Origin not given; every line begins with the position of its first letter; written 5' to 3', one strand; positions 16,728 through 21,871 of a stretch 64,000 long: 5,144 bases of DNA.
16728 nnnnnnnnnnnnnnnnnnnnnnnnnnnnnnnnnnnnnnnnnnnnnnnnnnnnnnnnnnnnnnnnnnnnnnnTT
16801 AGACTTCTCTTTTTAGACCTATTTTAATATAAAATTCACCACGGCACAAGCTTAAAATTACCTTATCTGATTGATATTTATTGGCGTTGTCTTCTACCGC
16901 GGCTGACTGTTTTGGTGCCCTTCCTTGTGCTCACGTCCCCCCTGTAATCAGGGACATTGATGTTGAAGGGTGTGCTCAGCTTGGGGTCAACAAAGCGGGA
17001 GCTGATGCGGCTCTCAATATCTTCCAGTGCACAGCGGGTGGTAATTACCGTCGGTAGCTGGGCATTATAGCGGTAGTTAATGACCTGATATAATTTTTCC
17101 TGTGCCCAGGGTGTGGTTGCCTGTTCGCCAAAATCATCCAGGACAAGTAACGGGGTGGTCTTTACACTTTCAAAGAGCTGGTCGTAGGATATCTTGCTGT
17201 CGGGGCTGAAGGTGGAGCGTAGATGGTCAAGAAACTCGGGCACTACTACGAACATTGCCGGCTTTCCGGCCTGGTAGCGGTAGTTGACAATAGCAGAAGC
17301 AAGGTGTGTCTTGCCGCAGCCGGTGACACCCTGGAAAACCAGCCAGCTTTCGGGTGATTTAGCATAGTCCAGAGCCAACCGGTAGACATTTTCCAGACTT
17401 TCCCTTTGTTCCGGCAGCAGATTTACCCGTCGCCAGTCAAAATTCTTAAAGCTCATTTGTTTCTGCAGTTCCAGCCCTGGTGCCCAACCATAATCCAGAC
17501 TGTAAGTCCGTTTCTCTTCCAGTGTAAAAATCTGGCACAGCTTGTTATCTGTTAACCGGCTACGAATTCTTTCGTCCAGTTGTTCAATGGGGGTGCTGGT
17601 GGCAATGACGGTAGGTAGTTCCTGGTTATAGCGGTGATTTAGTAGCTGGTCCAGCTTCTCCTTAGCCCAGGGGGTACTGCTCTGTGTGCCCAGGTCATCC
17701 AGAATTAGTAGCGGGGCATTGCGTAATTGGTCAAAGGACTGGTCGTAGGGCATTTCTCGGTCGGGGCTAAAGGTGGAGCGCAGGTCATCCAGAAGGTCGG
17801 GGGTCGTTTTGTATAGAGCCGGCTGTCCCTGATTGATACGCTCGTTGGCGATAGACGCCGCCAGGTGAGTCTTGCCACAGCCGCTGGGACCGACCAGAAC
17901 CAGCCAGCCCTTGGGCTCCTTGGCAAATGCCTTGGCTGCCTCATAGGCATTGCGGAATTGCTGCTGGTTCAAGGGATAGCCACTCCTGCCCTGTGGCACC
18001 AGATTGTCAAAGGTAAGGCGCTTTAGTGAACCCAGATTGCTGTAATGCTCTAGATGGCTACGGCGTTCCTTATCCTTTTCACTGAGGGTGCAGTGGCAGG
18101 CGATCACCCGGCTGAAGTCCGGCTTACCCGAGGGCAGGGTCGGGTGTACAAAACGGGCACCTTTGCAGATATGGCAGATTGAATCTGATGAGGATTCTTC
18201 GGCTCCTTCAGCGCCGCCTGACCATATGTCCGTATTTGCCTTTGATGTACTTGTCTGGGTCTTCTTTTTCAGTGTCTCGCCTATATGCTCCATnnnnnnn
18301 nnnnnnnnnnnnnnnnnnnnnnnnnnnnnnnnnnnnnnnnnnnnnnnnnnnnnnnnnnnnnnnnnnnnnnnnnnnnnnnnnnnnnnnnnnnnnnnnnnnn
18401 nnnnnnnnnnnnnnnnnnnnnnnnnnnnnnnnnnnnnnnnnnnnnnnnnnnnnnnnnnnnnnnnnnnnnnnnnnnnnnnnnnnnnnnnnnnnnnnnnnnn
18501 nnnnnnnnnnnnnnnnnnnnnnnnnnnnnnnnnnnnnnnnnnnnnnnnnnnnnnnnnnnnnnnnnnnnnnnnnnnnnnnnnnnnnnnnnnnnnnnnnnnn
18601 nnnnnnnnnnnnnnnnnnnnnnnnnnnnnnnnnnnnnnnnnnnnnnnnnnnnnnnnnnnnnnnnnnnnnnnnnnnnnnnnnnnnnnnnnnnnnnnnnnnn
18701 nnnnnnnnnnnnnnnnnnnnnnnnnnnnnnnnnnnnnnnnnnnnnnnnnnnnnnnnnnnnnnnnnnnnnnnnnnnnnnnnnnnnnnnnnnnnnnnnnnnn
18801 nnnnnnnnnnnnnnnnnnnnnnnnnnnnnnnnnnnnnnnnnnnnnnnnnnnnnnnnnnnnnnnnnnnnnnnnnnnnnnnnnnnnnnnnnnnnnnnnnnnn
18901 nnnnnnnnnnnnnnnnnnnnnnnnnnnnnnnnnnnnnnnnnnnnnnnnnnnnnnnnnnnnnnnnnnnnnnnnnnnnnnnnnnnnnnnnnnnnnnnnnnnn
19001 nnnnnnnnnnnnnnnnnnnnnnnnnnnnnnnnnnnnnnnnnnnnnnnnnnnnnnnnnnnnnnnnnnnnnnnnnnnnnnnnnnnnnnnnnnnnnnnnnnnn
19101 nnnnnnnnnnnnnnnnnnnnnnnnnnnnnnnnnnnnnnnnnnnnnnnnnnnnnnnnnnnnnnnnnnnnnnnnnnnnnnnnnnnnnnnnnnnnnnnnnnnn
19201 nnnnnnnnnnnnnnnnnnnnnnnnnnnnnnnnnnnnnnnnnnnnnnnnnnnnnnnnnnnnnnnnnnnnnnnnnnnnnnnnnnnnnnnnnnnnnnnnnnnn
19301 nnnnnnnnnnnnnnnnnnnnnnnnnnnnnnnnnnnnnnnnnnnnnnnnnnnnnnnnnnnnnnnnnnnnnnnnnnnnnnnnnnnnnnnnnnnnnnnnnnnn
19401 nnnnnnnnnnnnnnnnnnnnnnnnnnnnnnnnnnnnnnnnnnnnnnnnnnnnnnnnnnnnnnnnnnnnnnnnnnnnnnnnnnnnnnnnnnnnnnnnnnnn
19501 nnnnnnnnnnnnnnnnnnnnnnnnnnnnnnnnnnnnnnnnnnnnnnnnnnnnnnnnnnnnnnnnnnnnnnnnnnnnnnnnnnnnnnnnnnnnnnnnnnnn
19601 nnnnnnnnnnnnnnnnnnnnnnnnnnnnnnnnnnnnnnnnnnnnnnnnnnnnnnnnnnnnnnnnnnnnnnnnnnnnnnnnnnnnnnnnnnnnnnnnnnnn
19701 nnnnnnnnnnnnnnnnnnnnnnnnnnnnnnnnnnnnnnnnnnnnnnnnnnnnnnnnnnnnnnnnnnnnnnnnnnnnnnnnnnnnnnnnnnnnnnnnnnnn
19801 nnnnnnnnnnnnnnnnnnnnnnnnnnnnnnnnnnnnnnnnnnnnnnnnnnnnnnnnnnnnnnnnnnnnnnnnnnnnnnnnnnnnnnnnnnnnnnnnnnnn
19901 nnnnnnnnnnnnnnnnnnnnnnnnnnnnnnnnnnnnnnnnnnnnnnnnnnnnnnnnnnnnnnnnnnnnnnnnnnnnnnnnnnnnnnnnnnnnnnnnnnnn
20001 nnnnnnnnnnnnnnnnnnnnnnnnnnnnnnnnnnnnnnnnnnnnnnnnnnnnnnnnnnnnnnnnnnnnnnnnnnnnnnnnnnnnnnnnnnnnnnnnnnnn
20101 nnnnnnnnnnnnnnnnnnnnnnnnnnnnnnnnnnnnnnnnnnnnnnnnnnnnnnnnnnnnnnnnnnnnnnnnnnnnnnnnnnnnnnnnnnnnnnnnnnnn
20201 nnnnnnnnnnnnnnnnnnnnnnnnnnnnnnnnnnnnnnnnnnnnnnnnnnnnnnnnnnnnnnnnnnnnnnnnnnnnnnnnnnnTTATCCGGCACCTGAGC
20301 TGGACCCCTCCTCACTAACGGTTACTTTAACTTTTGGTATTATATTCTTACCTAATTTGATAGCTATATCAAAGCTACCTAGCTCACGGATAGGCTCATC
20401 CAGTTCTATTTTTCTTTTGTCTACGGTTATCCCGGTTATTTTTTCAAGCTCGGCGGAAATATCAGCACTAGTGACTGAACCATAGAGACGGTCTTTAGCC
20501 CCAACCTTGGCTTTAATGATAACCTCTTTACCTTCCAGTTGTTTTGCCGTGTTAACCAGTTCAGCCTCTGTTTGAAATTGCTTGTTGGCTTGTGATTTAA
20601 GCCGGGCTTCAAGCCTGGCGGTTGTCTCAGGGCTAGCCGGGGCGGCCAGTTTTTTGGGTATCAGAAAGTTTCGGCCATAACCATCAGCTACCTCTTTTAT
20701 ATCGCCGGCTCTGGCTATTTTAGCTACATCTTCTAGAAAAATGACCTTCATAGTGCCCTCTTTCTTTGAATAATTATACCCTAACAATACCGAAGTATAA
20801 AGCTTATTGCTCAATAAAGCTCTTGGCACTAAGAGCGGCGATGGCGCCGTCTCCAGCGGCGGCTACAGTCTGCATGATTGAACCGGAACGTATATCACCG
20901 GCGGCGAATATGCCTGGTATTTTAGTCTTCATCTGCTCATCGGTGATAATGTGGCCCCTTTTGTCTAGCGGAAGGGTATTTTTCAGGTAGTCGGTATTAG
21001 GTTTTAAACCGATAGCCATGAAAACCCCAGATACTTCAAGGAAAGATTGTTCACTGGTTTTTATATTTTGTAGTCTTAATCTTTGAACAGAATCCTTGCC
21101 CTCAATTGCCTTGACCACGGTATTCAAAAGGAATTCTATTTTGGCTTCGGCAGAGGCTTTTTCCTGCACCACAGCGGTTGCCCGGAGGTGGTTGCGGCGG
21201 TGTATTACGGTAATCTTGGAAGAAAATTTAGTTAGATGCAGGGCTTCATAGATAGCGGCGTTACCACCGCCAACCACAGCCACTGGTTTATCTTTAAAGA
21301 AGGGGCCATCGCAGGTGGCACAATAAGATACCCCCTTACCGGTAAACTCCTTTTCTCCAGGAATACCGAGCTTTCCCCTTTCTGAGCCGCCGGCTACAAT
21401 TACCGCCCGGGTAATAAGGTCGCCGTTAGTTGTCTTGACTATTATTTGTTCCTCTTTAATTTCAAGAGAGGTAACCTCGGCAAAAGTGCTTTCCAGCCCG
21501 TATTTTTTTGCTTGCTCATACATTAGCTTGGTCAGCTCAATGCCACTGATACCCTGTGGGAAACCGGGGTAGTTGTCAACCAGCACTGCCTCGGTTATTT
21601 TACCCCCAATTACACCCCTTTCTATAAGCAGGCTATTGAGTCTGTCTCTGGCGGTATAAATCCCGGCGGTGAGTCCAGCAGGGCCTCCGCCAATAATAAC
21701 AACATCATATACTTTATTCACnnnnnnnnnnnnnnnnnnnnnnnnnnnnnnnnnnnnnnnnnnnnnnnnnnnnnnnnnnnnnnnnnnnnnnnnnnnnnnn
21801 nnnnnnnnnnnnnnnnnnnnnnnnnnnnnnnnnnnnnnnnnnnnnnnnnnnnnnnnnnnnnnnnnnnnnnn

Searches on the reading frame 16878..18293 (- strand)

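Call 53: search_protein_families(library=pfam, proteins=[window:16878-18293:-], max_evalue=0.00001)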
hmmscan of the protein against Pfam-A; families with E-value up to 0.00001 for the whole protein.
window:16878-18293:- (471 aa): 16 families
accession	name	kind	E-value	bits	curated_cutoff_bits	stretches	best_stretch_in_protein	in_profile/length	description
PF01695.23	IstB_IS21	-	6.6e-31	108.1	24.1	2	129-243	93-203/238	IstB-like ATP binding protein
PF00308.24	Bac_DnaA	-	3.6e-16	60.2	23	1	92-248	4-156/162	Bacterial DnaA ATPAse domain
PF00004.35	AAA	-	7.8e-14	52.7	21.2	1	132-248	2-124/131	ATPase family associated with various cellular activities (AAA)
PF24883.2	NPHP3_N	-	1.7e-08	35.3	24.8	0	313-349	20-56/164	Nephrocystin 3, N-terminal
PF13191.12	AAA_16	-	2.3e-08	35.2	32.6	0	111-247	10-124/167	AAA ATPase domain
PF00910.28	RNA_helicase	-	2.3e-08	34.9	21.5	0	132-219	2-73/105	RNA helicase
PF20720.3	nSTAND3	-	4.8e-08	33.3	27.2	0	116-178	6-64/155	Novel STAND NTPase 3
PF04851.21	ResIII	-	7.2e-08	33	22.5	0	291-350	3-60/164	Type III restriction enzyme, res subunit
PF05729.18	NACHT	-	3e-07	30.9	26.7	0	131-156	3-28/167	NACHT domain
PF00931.28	NB-ARC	-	3.1e-07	30.3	23.5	0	125-151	16-41/248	NB-ARC domain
PF01443.25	Viral_helicase1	-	7e-07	29.7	21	0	319-391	2-71/228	Viral superfamily 1 RNA helicase core domain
PF13173.12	AAA_14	-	1.2e-06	28.9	27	0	130-250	4-114/129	AAA domain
PF00005.33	ABC_tran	-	2e-06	28.9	25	0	127-156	10-40/137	ABC transporter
PF00158.32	Sigma54_activat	-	2.2e-06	27.9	20.2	0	296-349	4-56/168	Sigma-54 interaction domain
PF13401.12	AAA_22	-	5.5e-06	27.2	27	0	127-155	4-32/130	AAA domain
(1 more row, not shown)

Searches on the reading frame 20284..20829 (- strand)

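Call 54: search_protein_families(library=pfam, proteins=[window:20284-20829:-], max_evalue=0.00001)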
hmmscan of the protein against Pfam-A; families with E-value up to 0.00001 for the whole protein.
window:20284-20829:- (181 aa): 2 families
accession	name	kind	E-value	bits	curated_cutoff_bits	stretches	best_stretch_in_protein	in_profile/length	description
PF03948.19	Ribosomal_L9_C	-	1.1e-24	87.1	23.2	1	92-172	4-85/86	Ribosomal protein L9, C-terminal domain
PF01281.25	Ribosomal_L9_N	-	1.6e-19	69.6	20.7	1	27-71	1-45/47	Ribosomal protein L9, N-terminal domain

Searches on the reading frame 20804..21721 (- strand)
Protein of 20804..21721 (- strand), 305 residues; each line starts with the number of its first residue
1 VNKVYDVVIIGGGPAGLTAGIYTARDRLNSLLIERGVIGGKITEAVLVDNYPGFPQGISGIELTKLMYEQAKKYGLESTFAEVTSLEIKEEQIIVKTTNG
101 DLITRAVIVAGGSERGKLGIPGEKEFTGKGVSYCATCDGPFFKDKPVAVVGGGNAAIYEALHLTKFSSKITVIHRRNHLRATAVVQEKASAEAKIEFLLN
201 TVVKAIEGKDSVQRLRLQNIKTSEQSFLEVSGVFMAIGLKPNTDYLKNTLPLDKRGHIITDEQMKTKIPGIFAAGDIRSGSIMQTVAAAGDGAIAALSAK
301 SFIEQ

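Call 54: search_protein_families(library=pfam, proteins=[window:20804-21721:-], max_evalue=0.00001)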
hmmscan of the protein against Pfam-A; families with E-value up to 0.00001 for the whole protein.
window:20804-21721:- (305 aa): 8 families
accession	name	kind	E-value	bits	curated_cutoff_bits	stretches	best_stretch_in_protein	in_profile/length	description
PF07992.20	Pyr_redox_2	-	6.4e-53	180.5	26.1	1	5-292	1-291/291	Pyridine nucleotide-disulphide oxidoreductase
PF13738.12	Pyr_redox_3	-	7.2e-27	94.9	30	1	78-275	99-305/305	Pyridine nucleotide-disulphide oxidoreductase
PF00070.33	Pyr_redox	-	2e-15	57.5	22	1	147-218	2-80/82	Pyridine nucleotide-disulphide oxidoreductase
PF01266.30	DAO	-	1.5e-09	38.3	27.9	0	6-39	1-35/353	FAD dependent oxidoreductase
PF03486.20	HI0933_like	-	2e-09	37.7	50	0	6-42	2-39/244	HI0933-like protein Rossmann domain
PF00890.30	FAD_binding_2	-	3.2e-08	33.6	20.4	0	6-36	1-31/414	FAD binding domain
PF13450.12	NAD_binding_8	-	6.6e-08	33.2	21.9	0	9-49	1-41/68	NAD(P)-binding Rossmann-like domain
PF12831.13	FAD_oxidored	-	5.5e-07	29.7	27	1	6-47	1-43/416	FAD dependent oxidoreductase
